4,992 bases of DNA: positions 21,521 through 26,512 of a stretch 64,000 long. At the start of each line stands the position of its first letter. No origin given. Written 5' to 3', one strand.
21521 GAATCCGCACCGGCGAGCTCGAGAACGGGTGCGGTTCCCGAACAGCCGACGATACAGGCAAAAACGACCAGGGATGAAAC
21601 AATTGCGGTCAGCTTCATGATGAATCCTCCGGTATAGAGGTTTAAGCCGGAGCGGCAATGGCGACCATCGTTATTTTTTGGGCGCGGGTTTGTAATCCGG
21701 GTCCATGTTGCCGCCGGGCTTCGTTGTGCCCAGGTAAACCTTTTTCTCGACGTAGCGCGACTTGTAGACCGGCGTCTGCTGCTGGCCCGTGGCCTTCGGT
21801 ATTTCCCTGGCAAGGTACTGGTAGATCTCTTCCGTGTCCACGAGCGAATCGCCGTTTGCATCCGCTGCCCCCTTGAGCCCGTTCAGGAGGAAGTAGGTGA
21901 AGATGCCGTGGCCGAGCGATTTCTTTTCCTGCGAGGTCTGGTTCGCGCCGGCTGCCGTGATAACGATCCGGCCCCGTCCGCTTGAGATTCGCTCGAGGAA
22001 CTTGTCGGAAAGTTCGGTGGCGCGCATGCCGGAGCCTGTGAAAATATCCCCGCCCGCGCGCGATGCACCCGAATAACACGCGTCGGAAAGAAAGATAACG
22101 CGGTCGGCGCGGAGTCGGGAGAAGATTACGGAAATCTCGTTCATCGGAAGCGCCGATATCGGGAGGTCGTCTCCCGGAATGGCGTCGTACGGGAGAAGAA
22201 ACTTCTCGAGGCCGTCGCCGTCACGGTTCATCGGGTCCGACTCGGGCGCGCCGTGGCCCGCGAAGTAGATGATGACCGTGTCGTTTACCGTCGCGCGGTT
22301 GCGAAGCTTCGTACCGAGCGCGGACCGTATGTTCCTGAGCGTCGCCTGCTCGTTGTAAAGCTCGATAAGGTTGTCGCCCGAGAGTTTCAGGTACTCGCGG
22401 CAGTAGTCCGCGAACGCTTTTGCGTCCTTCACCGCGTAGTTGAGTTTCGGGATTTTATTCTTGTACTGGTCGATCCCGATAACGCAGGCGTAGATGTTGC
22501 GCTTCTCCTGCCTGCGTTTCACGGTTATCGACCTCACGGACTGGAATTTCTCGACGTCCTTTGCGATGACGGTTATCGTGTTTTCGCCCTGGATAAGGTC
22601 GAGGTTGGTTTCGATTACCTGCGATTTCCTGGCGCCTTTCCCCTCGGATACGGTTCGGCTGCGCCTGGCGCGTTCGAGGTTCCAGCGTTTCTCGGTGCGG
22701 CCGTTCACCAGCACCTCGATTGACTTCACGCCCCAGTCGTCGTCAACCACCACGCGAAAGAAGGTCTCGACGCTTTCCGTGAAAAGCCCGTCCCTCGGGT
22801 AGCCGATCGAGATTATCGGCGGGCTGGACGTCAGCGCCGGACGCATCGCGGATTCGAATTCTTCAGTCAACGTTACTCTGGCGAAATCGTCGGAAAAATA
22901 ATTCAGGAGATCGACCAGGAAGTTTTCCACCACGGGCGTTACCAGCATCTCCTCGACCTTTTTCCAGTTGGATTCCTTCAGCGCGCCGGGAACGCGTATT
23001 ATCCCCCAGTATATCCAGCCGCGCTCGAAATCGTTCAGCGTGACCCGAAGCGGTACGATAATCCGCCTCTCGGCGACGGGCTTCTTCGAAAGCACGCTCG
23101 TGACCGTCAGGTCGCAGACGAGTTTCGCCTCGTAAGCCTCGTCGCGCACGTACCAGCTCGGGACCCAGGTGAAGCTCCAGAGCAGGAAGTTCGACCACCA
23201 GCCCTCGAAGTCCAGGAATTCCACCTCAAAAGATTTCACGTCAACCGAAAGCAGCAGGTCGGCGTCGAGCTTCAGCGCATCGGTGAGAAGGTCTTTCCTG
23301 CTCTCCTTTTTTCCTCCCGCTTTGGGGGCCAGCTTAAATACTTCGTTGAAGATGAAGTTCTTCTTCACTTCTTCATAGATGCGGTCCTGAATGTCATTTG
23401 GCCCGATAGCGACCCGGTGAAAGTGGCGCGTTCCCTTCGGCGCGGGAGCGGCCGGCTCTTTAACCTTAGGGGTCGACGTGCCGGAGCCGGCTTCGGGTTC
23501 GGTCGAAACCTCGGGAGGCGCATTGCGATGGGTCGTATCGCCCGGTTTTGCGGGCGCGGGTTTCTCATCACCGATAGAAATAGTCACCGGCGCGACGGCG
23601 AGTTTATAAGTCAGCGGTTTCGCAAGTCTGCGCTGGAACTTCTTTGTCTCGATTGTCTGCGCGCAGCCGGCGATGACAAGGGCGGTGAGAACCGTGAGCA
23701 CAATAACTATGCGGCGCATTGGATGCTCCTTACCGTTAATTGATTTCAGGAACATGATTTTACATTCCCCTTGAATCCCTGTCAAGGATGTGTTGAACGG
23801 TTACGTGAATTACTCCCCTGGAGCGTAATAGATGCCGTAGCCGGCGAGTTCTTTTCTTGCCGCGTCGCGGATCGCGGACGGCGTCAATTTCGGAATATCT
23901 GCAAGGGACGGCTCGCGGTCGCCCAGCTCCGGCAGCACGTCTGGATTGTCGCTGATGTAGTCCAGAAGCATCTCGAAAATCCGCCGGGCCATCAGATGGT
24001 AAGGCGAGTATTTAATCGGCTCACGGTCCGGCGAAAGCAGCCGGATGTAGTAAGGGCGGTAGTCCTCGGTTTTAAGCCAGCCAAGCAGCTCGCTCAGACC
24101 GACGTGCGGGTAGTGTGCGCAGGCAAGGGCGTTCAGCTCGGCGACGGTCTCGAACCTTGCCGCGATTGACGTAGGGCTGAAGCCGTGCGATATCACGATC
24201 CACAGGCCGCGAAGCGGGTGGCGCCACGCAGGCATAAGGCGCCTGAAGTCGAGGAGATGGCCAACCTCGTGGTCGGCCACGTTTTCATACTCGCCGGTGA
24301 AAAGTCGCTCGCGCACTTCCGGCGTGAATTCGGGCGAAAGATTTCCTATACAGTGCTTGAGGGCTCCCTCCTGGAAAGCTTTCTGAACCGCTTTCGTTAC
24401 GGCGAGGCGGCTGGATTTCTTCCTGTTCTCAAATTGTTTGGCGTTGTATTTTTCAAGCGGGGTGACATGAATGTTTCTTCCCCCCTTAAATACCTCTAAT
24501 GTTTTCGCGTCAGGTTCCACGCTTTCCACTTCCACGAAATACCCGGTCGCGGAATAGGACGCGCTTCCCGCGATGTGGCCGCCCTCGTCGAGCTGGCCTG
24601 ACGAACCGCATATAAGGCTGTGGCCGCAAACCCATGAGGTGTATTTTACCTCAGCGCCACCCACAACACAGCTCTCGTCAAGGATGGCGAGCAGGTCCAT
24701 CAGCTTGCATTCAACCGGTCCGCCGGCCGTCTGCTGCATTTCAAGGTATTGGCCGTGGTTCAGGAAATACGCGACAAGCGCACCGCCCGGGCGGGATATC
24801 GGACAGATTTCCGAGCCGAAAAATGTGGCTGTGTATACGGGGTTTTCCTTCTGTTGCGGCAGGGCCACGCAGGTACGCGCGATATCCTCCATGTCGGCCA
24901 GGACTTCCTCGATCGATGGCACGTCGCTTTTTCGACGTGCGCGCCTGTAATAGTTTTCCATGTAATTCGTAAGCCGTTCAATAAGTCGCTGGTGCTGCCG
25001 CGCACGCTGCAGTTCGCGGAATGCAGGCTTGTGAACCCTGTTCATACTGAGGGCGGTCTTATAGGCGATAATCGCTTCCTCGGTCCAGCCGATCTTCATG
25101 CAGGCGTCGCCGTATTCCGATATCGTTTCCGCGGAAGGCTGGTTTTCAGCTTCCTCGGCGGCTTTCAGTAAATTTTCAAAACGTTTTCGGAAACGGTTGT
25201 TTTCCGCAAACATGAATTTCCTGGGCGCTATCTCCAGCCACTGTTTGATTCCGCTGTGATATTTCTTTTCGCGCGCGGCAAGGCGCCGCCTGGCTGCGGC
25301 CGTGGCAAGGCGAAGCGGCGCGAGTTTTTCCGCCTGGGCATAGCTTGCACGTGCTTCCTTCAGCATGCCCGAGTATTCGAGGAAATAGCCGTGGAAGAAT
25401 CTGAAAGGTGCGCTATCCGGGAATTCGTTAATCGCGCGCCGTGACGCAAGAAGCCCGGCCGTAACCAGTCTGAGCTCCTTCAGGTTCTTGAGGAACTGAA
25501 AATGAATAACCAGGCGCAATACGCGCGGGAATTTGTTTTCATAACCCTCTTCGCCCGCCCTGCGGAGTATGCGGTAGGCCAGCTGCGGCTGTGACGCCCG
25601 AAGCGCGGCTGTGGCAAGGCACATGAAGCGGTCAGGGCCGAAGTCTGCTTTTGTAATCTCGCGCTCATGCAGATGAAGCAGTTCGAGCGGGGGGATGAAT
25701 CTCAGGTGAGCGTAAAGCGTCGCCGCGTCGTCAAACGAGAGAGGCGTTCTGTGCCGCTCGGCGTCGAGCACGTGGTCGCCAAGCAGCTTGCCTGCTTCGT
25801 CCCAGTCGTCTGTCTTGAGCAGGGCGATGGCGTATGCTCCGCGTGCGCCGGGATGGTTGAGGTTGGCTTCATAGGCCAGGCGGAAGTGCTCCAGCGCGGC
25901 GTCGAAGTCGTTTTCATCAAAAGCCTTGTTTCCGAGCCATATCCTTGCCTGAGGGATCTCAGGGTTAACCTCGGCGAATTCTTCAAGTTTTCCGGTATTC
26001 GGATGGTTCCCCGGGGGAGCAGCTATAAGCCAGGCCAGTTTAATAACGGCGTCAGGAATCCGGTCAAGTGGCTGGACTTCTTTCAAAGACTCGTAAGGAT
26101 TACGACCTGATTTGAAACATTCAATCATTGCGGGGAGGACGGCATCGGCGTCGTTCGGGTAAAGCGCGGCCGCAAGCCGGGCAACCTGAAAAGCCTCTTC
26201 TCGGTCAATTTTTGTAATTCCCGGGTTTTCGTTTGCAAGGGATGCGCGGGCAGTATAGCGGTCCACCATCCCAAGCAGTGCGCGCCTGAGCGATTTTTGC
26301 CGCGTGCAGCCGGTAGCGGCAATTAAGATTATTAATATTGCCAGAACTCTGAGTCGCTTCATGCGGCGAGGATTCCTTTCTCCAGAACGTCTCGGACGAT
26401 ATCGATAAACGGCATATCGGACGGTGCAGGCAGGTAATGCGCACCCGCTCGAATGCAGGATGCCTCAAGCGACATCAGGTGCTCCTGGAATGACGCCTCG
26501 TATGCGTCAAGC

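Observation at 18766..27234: Operon coupling a DUF58/vWA protein, a TPR-HExxH lipoprotein, two caspase-like lipoproteins and a GT39 glycosyltransferase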

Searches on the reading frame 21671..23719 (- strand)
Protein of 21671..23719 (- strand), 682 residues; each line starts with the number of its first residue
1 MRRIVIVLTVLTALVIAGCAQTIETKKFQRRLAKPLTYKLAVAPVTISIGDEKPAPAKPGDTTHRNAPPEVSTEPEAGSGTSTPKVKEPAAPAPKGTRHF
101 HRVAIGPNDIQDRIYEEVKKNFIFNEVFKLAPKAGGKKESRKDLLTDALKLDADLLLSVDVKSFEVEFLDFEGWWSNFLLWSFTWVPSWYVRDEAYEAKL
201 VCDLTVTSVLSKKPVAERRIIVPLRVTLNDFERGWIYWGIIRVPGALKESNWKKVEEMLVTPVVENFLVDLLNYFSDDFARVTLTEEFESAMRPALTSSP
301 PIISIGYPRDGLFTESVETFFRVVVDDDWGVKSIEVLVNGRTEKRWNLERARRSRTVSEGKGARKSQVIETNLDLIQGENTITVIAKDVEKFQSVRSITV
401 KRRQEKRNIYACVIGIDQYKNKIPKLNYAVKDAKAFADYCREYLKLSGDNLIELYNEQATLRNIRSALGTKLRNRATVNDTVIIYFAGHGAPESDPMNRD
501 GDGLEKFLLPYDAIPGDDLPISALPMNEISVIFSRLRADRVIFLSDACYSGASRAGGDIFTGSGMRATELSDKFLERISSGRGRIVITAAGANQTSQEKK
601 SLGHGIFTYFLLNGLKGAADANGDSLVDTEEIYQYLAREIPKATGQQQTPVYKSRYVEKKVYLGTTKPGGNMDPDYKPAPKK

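Call 4: search_protein_families(library=pfam, proteins=[window:21671-23719:-], max_evalue=0.01)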
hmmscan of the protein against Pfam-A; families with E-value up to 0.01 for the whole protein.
window:21671-23719:- (682 aa): 1 family
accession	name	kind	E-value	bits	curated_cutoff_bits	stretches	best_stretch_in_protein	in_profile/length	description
PF00656.27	Peptidase_C14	-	5e-16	59.5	21.4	1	410-662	3-233/233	Caspase domain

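Call 5: search_protein_families(library=ncbifam, proteins=[window:21671-23719:-], max_evalue=0.01)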
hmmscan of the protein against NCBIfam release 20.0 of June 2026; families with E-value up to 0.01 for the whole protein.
window:21671-23719:- (682 aa): 2 families
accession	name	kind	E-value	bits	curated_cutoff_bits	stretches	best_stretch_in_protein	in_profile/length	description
NF047832.1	caspase_w_EACC1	subfamily_domain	2.5e-22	79.4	140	1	411-641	3-209/211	caspase, EACC1-associated type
TIGR03900.1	prc_long_Delta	hypoth_equivalog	0.0012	16.8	660.95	1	291-403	862-973/973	MXAN_5808 family serine peptidase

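Call 42: search_solved_structures(query=window:21671-23719:-, max_evalue=0.01, show_alignments=1)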
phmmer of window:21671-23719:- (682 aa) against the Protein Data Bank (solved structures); distinct sequences matched with E-value up to 0.01: 1.
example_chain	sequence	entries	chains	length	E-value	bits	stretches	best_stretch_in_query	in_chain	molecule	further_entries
4f6o_A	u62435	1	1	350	0.0059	18.1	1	411-552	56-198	Metacaspase-1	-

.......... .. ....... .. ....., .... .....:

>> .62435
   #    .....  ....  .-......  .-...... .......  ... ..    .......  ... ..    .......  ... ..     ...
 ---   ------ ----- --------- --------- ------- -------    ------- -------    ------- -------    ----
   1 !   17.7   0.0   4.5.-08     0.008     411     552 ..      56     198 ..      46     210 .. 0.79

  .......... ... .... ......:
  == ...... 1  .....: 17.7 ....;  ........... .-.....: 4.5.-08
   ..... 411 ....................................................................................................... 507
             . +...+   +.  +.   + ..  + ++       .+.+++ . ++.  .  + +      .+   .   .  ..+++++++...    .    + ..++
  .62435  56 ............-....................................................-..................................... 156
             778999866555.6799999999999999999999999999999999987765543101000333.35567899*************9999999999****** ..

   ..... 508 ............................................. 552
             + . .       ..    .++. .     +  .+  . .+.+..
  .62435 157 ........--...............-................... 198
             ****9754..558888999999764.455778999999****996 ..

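Call 79: search_protein_families(library=padloc, proteins=[window:21671-23719:-], max_evalue=0.01)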
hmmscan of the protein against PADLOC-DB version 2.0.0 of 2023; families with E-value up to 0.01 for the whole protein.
window:21671-23719:- (682 aa): 1 family
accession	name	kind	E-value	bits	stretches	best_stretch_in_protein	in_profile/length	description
PDLC02987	caspase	-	3.2e-13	47.7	1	408-576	2-130/453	-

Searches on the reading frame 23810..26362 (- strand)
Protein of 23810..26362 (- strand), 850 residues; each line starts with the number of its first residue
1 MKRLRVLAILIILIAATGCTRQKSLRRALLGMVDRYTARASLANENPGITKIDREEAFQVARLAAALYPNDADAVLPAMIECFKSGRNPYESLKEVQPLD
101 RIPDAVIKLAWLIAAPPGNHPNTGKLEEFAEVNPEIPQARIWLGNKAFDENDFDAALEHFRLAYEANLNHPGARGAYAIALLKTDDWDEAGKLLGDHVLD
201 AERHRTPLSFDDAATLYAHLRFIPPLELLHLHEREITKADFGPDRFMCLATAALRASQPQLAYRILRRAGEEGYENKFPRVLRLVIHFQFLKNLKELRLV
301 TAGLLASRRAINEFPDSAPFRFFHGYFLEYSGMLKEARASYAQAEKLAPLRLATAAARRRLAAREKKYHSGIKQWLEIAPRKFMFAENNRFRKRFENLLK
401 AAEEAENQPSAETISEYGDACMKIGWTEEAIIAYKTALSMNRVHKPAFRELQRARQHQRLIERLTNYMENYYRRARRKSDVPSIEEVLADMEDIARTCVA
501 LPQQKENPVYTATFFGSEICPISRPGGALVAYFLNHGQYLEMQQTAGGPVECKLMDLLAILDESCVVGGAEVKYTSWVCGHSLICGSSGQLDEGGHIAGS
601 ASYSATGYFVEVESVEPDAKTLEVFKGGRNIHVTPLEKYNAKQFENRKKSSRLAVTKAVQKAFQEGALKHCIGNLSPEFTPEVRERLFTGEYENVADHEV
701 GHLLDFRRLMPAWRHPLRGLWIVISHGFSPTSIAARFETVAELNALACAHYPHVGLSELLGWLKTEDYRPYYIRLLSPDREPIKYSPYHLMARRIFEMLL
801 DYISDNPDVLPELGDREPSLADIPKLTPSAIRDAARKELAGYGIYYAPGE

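Call 4: search_protein_families(library=pfam, proteins=[window:23810-26362:-], max_evalue=0.01)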
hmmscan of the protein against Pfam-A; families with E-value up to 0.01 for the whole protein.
window:23810-26362:- (850 aa): 8 families
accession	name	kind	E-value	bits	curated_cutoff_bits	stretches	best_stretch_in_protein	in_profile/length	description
PF13181.12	TPR_8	-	5.7e-08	32.8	25.7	0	416-442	6-32/34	Tetratricopeptide repeat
PF14559.12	TPR_19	-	1.5e-06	28.9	25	1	147-199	1-53/68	Tetratricopeptide repeat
PF12895.13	ANAPC3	-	2.8e-06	28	27.2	1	131-196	17-81/82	Anaphase-promoting complex, cyclosome, subunit 3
PF07719.23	TPR_2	-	2.3e-05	24.6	27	0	412-441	2-31/34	Tetratricopeptide repeat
PF00515.34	TPR_1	-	0.001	19.2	27.8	0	139-165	3-29/34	Tetratricopeptide repeat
PF13432.12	TPR_16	-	0.0016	19.3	32.7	0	126-166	20-60/65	Tetratricopeptide repeat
PF13414.12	TPR_11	-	0.0055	16.8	26.8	0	418-439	1-22/42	TPR repeat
PF13428.12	TPR_14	-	0.0066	17.5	23.5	0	137-179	1-43/44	Tetratricopeptide repeat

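Call 5: search_protein_families(library=ncbifam, proteins=[window:23810-26362:-], max_evalue=0.01)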
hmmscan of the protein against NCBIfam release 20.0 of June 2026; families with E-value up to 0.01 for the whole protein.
window:23810-26362:- (850 aa): 3 families
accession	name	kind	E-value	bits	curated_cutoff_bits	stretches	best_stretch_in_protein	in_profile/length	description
NF033920.0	C39_PA2778_fam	equivalog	0.00031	20.2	150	0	125-193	178-246/255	PA2778 family cysteine peptidase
NF040959.1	MamA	equivalog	0.0011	18.5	200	0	388-451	118-179/204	magnetosome protein MamA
TIGR02917.1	PEP_TPR_lipo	equivalog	0.002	16.1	312.2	0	134-194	292-894/899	XrtA/PEP-CTERM system TPR-repeat protein PrsT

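Call 11: find_encoding_contigs(protein=window:23810-26362:-, flank=10000, max_places=6)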
Protein window:23810-26362:- (850 aa): 4 contigs read that carry it; 2 places shown.
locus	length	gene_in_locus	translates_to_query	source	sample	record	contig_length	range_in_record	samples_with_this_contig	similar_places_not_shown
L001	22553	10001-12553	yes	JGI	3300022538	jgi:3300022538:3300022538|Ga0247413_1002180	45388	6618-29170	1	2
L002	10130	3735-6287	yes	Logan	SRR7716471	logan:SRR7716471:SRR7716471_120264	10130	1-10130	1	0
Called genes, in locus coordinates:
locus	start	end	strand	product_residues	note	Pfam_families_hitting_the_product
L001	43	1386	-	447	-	PF16940:Tic110 (weak), PF01844:HNH, PF14279:HNH_5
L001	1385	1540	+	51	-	-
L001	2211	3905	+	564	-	PF13646:HEAT_2 (weak)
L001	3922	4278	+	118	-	PF04430:DUF498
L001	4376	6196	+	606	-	PF02543:Carbam_trans_N, PF16861:Carbam_trans_C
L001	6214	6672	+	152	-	PF19588:SxtJ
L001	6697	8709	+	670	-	PF04055:Radical_SAM, PF13186:SPASM (weak), PF01135:PCMT, PF01209:Ubie_methyltran, PF13847:Methyltransf_31, PF08241:Methyltransf_11, PF08242:Methyltransf_12, PF13649:Methyltransf_25, +2 more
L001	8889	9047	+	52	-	PF19451:DUF5989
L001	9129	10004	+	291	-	PF01882:DUF58, PF13519:VWA_2 (weak)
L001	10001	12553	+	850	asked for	PF07719:TPR_2 (faint), PF12895:ANAPC3 (faint), PF13181:TPR_8 (faint), PF14559:TPR_19 (weak)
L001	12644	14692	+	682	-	PF00656:Peptidase_C14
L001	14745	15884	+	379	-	PF09136:Glucodextran_B (weak), PF12733:Cadherin-like (faint), PF00656:Peptidase_C14, PF01650:Peptidase_C13 (faint)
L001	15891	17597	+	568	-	PF02366:PMT, PF13231:PMT_2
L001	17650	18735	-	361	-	-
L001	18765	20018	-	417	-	-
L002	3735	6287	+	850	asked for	PF07719:TPR_2 (faint), PF12895:ANAPC3 (faint), PF13181:TPR_8 (faint), PF14559:TPR_19 (weak)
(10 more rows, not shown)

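Call 12: find_homologous_proteins(query=window:23810-26362:-)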
Query window:23810-26362:- (850 aa): 2 proteins with E <= 0.001 among 8000 candidates.
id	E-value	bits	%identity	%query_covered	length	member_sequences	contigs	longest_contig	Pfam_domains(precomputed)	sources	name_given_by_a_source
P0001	0.0e+0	1952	100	100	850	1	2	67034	PF14559.13,PF12895.14,PF13181.13,PF07719.24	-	-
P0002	7.8e-213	727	53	75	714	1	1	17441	PF14559.13,PF13431.13,PF23914.2,PF12895.14,PF13432.13,PF13428.13,PF13181.13,PF07719.24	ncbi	ncbi:MAG: tetratricopeptide repeat protein, partial [Planctomycetota bacterium]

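Call 13: find_encoding_contigs(protein=P0002, flank=10000, max_places=6)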
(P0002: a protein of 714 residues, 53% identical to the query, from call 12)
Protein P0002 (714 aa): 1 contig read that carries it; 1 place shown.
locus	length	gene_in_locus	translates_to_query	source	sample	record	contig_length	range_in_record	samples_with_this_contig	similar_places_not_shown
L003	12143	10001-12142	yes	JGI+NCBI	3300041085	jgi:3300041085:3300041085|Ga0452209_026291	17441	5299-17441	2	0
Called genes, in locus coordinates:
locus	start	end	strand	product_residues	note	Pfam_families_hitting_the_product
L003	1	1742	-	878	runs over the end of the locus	PF00488:MutS_V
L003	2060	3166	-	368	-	-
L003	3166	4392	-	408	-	-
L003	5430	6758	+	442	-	-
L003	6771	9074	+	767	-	-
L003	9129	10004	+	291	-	PF01882:DUF58, PF13519:VWA_2 (faint)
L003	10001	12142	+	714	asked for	PF13428:TPR_14 (faint), PF13431:TPR_17 (faint), PF12895:ANAPC3 (faint), PF13432:TPR_16 (weak), PF23914:TPR_CcmH_CycH (faint), PF07719:TPR_2 (faint), PF13181:TPR_8 (faint), PF14559:TPR_19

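Call 79: search_protein_families(library=padloc, proteins=[window:23810-26362:-], max_evalue=0.01)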
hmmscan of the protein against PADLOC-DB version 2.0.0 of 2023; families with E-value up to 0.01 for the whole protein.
window:23810-26362:- (850 aa): 0 families
